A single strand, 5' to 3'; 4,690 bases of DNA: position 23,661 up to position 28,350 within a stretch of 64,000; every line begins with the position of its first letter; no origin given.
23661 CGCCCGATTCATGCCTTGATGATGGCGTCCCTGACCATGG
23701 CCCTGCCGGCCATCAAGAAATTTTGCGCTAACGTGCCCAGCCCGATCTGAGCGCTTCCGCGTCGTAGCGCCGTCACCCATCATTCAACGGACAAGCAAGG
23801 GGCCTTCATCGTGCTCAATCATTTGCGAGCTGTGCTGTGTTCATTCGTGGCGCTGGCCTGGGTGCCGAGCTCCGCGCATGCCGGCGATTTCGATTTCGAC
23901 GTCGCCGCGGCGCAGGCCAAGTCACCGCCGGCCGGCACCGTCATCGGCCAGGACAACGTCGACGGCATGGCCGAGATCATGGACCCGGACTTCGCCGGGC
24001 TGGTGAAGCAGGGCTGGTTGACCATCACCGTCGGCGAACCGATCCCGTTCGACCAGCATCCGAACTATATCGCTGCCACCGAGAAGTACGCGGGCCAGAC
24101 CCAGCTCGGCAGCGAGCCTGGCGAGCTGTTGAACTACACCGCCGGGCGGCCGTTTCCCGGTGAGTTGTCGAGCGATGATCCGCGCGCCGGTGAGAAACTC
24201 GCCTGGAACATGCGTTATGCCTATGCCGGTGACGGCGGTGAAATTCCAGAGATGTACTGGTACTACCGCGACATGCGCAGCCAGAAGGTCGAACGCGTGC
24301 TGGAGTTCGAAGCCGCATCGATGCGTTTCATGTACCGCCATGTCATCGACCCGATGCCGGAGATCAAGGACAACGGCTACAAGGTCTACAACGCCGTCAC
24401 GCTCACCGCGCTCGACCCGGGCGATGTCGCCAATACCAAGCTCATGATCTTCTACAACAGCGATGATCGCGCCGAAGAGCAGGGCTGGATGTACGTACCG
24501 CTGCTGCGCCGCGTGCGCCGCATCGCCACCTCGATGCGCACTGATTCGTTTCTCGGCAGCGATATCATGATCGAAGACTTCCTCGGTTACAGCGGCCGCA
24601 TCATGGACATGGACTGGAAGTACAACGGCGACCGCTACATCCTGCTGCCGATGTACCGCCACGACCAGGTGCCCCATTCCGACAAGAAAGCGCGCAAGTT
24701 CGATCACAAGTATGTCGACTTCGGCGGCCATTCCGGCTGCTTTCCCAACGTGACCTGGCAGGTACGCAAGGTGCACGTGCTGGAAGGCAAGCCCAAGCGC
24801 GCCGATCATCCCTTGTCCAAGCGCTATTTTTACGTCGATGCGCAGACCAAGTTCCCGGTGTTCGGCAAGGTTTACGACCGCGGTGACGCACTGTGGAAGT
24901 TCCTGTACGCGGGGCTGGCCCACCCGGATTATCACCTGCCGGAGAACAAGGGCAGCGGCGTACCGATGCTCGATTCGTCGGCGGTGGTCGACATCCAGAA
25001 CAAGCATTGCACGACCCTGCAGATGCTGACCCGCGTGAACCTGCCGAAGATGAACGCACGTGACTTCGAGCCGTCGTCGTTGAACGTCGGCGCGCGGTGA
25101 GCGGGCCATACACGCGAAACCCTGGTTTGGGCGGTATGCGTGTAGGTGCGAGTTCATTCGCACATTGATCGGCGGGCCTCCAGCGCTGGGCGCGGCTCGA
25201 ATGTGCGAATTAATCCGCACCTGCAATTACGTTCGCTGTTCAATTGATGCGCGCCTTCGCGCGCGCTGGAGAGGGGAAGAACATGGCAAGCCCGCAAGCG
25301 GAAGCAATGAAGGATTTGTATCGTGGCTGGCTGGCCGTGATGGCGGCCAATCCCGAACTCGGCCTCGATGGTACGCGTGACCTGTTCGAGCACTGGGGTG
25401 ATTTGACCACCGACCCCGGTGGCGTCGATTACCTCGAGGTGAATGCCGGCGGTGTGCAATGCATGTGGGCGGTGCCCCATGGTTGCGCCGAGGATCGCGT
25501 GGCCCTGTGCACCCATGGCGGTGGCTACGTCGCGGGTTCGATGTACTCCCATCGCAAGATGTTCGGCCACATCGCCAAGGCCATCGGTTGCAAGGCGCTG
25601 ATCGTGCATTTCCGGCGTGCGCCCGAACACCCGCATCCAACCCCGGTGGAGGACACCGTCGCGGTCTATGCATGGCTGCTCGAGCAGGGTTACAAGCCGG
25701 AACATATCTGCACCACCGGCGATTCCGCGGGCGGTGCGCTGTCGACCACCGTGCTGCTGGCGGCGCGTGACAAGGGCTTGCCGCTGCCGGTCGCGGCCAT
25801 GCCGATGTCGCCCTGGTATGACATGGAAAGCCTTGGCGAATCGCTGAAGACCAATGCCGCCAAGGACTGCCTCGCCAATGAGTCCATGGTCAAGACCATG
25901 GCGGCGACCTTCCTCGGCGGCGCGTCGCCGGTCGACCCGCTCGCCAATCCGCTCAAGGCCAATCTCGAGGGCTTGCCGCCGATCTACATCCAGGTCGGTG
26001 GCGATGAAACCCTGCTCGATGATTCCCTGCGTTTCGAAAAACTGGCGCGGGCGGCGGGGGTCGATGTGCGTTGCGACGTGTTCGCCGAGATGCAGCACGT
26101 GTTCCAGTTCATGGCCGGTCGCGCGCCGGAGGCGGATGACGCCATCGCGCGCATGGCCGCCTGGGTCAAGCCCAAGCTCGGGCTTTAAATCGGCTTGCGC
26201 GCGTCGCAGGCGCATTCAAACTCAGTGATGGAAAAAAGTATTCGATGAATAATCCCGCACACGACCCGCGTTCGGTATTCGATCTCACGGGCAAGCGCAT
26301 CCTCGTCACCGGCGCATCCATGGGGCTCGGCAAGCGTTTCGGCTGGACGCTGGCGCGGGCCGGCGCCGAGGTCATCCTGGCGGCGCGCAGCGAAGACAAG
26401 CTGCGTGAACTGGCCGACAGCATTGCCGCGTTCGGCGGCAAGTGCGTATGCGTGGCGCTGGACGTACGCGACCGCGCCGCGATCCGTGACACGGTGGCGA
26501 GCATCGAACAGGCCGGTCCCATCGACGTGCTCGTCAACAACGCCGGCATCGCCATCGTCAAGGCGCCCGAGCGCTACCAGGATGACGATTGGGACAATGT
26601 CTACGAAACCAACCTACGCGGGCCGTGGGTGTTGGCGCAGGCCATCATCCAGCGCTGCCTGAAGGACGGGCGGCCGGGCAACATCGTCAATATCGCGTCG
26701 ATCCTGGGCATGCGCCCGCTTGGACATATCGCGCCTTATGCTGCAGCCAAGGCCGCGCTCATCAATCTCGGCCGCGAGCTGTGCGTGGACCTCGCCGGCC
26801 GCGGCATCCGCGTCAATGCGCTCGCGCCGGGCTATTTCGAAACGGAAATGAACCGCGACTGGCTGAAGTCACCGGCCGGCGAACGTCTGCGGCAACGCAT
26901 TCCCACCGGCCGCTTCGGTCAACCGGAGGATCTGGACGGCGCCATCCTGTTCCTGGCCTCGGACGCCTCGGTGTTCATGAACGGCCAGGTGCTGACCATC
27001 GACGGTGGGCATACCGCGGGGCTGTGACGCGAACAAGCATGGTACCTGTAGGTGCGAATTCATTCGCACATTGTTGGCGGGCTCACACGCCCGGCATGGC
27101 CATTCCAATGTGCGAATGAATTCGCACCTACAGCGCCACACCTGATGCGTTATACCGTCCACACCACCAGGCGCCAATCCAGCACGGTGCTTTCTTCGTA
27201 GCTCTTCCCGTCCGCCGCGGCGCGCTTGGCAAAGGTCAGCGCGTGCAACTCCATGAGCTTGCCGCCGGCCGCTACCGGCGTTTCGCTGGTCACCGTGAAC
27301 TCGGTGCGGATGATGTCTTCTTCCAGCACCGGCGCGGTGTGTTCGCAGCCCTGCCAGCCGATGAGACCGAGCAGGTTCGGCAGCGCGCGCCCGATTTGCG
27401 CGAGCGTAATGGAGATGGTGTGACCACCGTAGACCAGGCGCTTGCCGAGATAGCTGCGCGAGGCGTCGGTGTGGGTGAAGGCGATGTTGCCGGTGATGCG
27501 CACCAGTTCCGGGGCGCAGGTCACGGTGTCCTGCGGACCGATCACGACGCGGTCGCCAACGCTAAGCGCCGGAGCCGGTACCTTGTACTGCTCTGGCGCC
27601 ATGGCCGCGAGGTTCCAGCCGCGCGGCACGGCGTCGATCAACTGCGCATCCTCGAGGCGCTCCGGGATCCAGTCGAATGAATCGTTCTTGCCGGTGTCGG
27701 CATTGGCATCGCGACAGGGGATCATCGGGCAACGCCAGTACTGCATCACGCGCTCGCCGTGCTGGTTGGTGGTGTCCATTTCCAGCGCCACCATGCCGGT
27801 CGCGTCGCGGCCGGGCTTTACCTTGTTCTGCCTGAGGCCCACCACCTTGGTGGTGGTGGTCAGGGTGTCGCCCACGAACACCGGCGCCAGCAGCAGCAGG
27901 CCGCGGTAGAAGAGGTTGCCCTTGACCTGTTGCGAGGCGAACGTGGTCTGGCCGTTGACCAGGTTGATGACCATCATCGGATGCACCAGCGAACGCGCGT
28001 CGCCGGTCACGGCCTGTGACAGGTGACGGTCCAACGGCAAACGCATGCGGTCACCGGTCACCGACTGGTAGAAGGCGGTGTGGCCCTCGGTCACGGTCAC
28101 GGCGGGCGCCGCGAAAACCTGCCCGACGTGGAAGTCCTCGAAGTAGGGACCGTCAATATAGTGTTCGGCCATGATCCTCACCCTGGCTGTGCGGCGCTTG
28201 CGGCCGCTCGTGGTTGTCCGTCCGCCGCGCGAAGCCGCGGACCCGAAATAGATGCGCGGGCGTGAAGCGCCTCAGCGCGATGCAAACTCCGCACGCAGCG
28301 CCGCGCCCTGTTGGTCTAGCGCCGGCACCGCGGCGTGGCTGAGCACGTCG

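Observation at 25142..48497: Two families of nested-palindrome intergenic repeats (A: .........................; B: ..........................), including one composite A-B-A copy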

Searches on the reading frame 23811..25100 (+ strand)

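Call 11: search_protein_families(library=pfam, proteins=[window:23811-25100:+])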
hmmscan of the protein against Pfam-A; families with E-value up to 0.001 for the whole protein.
window:23811-25100:+ (429 aa): 2 families
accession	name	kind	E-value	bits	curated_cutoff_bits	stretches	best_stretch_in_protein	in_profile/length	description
PF07044.18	DUF1329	-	1.2e-56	193.1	23.1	1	44-424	1-367/368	Protein of unknown function (DUF1329)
PF17131.11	LolA_like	-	7.6e-19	68.5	30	2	200-273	9-77/184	Outer membrane lipoprotein-sorting protein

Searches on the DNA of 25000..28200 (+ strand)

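Call 12: search_dna_similar(query=window:25000-28200:+, collection=plasmids, mode=near, max_rows=10)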
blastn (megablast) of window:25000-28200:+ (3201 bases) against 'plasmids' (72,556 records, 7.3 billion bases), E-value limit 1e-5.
Records with a match: 2; places in all: 2; records where one place covers at least 80% of the query: 0.
Best place of each record, by identity: 90-95% 1; 80-90% 1.
By first word of the organism name: Streptomyces 2.
By predicted mobility (MOB-suite, as given by PLSDB): mobilizable 1; non-mobilizable 1.
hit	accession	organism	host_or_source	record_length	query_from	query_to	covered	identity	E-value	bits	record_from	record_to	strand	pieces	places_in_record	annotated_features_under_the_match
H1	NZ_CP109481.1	Streptomyces sp. NBC_01450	-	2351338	1507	1554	1%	93.8%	2e-9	73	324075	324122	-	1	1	none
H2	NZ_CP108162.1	Streptomyces sp. NBC_00158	-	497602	1507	1554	1%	89.6%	5e-6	62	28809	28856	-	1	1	SDR family NAD(P)-dependent oxidoreductase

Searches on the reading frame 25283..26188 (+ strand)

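Call 11: search_protein_families(library=pfam, proteins=[window:25283-26188:+])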
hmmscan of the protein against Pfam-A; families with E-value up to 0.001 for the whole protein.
window:25283-26188:+ (301 aa): 5 families
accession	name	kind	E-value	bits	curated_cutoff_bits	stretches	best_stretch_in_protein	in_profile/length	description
PF07859.19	Abhydrolase_3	-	1.6e-50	172.3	25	1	75-275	2-209/210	alpha/beta hydrolase fold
PF20434.5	BD-FAE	-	5.9e-07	29.7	26.8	1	72-162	14-111/215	BD-FAE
PF02129.25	Peptidase_S15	-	2e-06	28.1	23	1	118-186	73-141/262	X-Pro dipeptidyl-peptidase (S15 family)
PF10340.15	Say1_Mug180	-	2.1e-06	27.3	21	1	70-191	121-247/374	Steryl acetyl hydrolase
PF00326.27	Peptidase_S9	-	2.7e-05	24.2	22.6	1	121-299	44-210/213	Prolyl oligopeptidase family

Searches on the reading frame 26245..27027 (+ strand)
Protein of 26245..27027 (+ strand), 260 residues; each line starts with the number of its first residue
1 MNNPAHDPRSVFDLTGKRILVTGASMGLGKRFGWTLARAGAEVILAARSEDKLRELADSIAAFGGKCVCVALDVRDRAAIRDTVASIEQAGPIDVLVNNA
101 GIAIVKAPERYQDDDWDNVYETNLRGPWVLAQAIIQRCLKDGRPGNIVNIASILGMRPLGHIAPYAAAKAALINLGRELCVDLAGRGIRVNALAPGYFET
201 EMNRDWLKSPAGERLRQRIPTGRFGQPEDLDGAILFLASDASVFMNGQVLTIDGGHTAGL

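Call 11: search_protein_families(library=pfam, proteins=[window:26245-27027:+])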
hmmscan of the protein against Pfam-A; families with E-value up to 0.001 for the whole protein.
window:26245-27027:+ (260 aa): 5 families
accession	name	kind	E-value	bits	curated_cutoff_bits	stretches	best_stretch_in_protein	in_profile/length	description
PF13561.12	adh_short_C2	-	1.8e-55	188.5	27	1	23-257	1-236/236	Enoyl-(Acyl carrier protein) reductase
PF00106.31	adh_short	-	7.4e-53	179.4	26.6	1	17-207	1-191/195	short chain dehydrogenase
PF08659.16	KR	-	1e-15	58.6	22.6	1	19-172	3-156/180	KR domain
PF01370.27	Epimerase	-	6.6e-05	22.9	20.9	1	19-175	1-152/240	NAD dependent epimerase/dehydratase family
PF23441.1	SDR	-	0.00014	21.7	27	1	126-255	125-254/258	SDR-like rossmann domain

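Call 13: find_encoding_contigs(protein=window:26245-27027:+, flank=10000, max_places=6)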
Protein window:26245-27027:+ (260 aa): 2 contigs read that carry it; 2 places shown.
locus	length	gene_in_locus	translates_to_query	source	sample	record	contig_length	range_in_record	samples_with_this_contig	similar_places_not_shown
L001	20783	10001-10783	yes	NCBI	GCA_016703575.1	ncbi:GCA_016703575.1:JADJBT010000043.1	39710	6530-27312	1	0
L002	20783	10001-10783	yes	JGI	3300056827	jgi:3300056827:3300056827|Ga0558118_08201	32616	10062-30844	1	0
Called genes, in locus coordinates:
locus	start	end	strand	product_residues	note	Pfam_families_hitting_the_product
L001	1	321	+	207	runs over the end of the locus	PF03352:Adenine_glyco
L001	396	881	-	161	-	-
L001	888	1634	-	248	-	-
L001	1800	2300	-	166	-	PF01613:Flavin_Reduct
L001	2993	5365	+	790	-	PF06980:DUF1302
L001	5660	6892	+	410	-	PF13646:HEAT_2 (weak), PF02985:HEAT (faint), PF13646:HEAT_2 (weak)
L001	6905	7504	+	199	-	PF28549:NDPSase_N (faint), PF00293:NUDIX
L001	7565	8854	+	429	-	PF07044:DUF1329, PF17131:TP_0789-like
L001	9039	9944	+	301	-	PF10340:Say1_Mug180 (weak), PF20434:BD-FAE (weak), PF07859:Abhydrolase_3, PF00326:Peptidase_S9 (faint), PF02129:Peptidase_S15 (weak)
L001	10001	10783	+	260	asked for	PF00106:adh_short, PF08659:KR, PF13561:adh_short_C2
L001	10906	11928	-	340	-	PF01575:MaoC_dehydratas (faint)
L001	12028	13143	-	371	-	PF02515:CoA_transf_3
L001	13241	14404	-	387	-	PF02771:Acyl-CoA_dh_N, PF02770:Acyl-CoA_dh_M, PF00441:Acyl-CoA_dh_1, PF08028:Acyl-CoA_dh_2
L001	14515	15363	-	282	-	PF00561:Abhydrolase_1, PF12146:Hydrolase_4 (faint), PF12697:Abhydrolase_6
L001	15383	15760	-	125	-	-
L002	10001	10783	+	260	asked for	PF00106:adh_short, PF08659:KR, PF13561:adh_short_C2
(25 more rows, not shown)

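Call 39: list_cluster_members(proteins=[window:26245-27027:+, window:37232-38398:+, window:42103-42906:-])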
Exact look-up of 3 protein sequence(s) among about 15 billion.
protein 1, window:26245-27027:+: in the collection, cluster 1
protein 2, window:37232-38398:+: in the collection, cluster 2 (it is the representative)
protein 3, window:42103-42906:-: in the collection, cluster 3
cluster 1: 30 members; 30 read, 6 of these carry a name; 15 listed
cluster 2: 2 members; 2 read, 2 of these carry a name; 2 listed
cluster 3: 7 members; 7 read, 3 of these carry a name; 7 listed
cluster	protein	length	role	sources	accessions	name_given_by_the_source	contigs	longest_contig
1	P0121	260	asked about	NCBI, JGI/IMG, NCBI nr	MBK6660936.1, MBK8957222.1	MAG: SDR family oxidoreductase [Proteobacteria bacterium] | NAD(P)-dependent dehydrogenase (short-subunit alcohol dehydrogenase family) | SDR family oxidoreductase [Pseudomonadota bacterium]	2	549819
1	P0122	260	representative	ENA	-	-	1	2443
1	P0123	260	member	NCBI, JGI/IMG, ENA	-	NAD(P)-dependent dehydrogenase (short-subunit alcohol dehydrogenase family)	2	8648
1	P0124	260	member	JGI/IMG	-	NAD(P)-dependent dehydrogenase (short-subunit alcohol dehydrogenase family)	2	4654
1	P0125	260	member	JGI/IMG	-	NAD(P)-dependent dehydrogenase (short-subunit alcohol dehydrogenase family)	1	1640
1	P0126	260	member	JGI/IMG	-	NAD(P)-dependent dehydrogenase (short-subunit alcohol dehydrogenase family)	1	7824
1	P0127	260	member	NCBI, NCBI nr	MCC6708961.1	MAG: SDR family oxidoreductase [Gammaproteobacteria bacterium] | SDR family oxidoreductase [Gammaproteobacteria bacterium]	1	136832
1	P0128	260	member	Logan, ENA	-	-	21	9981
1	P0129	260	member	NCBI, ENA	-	-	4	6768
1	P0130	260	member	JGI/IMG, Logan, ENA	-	-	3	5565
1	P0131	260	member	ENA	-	-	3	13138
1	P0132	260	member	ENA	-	-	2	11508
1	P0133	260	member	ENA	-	-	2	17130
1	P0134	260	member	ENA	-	-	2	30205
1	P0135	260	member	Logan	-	-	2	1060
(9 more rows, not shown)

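Call 49: find_encoding_contigs(protein=P0127, flank=10000, max_places=3)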
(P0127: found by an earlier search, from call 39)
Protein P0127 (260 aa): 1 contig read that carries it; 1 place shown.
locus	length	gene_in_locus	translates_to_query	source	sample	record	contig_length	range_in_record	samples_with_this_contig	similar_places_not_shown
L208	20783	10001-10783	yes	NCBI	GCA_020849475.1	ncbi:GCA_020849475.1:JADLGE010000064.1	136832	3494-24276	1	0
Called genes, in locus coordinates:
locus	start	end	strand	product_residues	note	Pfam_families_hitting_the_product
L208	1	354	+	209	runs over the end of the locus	PF03352:Adenine_glyco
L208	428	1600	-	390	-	PF14870:PSII_BNR (faint)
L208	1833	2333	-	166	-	PF01613:Flavin_Reduct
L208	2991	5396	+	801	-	PF06980:DUF1302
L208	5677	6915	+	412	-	PF13646:HEAT_2 (weak), PF02985:HEAT (faint), PF13646:HEAT_2 (weak)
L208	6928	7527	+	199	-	PF28549:NDPSase_N (weak), PF00293:NUDIX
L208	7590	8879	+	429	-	PF07044:DUF1329, PF17131:TP_0789-like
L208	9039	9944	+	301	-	PF10340:Say1_Mug180 (weak), PF20434:BD-FAE, PF07859:Abhydrolase_3, PF00326:Peptidase_S9 (weak), PF02129:Peptidase_S15 (weak)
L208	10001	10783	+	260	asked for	PF00106:adh_short, PF08659:KR, PF13561:adh_short_C2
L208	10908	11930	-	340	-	PF01575:MaoC_dehydratas (faint)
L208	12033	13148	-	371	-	PF02515:CoA_transf_3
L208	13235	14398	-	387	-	PF02771:Acyl-CoA_dh_N, PF02770:Acyl-CoA_dh_M, PF00441:Acyl-CoA_dh_1, PF08028:Acyl-CoA_dh_2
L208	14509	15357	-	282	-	PF00561:Abhydrolase_1, PF12146:Hydrolase_4 (faint), PF12697:Abhydrolase_6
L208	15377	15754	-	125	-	-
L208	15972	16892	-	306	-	PF00126:HTH_1, PF03466:LysR_substrate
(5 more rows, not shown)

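Call 63: find_encoding_contigs(protein=P0134, flank=2000, max_places=4)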
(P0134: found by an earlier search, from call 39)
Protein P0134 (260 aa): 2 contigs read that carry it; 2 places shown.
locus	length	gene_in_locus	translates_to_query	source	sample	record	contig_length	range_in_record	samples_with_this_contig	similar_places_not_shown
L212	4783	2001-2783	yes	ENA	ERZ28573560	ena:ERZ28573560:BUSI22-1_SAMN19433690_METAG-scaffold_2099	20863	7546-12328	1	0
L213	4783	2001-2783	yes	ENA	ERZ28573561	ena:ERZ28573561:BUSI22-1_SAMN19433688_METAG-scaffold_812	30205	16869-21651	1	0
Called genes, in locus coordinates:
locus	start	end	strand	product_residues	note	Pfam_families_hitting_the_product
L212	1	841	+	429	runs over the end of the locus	PF07044:DUF1329, PF17131:TP_0789-like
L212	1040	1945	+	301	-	PF20434:BD-FAE, PF07859:Abhydrolase_3, PF02129:Peptidase_S15 (weak)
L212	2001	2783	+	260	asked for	PF00106:adh_short, PF08659:KR, PF13561:adh_short_C2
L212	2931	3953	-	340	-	PF01575:MaoC_dehydratas (faint), PF13452:FAS1_DH_region (faint)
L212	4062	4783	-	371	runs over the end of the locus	PF02515:CoA_transf_3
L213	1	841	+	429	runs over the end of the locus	PF07044:DUF1329, PF17131:TP_0789-like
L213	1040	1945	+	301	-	PF20434:BD-FAE, PF07859:Abhydrolase_3, PF02129:Peptidase_S15 (weak)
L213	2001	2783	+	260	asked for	PF00106:adh_short, PF08659:KR, PF13561:adh_short_C2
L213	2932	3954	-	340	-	PF01575:MaoC_dehydratas (faint)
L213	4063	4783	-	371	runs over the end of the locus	PF02515:CoA_transf_3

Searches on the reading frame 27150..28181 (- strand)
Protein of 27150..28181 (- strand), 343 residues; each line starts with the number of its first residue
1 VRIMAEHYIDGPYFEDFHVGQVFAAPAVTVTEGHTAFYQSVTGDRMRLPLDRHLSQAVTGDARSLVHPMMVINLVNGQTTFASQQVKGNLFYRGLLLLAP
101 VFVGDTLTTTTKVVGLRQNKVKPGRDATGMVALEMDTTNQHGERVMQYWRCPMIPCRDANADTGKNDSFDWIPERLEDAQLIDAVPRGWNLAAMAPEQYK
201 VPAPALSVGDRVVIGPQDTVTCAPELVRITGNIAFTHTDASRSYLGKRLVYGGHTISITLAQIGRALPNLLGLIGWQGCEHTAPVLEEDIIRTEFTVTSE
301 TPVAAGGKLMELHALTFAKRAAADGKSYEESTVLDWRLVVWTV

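Call 11: search_protein_families(library=pfam, proteins=[window:27150-28181:-])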
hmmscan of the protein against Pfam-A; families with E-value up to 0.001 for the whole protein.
window:27150-28181:- (343 aa): 2 families
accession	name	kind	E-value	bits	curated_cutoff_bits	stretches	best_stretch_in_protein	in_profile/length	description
PF01575.25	MaoC_dehydratas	-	7.2e-09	35.7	27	1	19-120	6-108/123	MaoC like domain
PF13452.11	FAS1_DH_region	-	2.5e-05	24.8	22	1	99-147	86-131/132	FAS1-like, dehydratase domain region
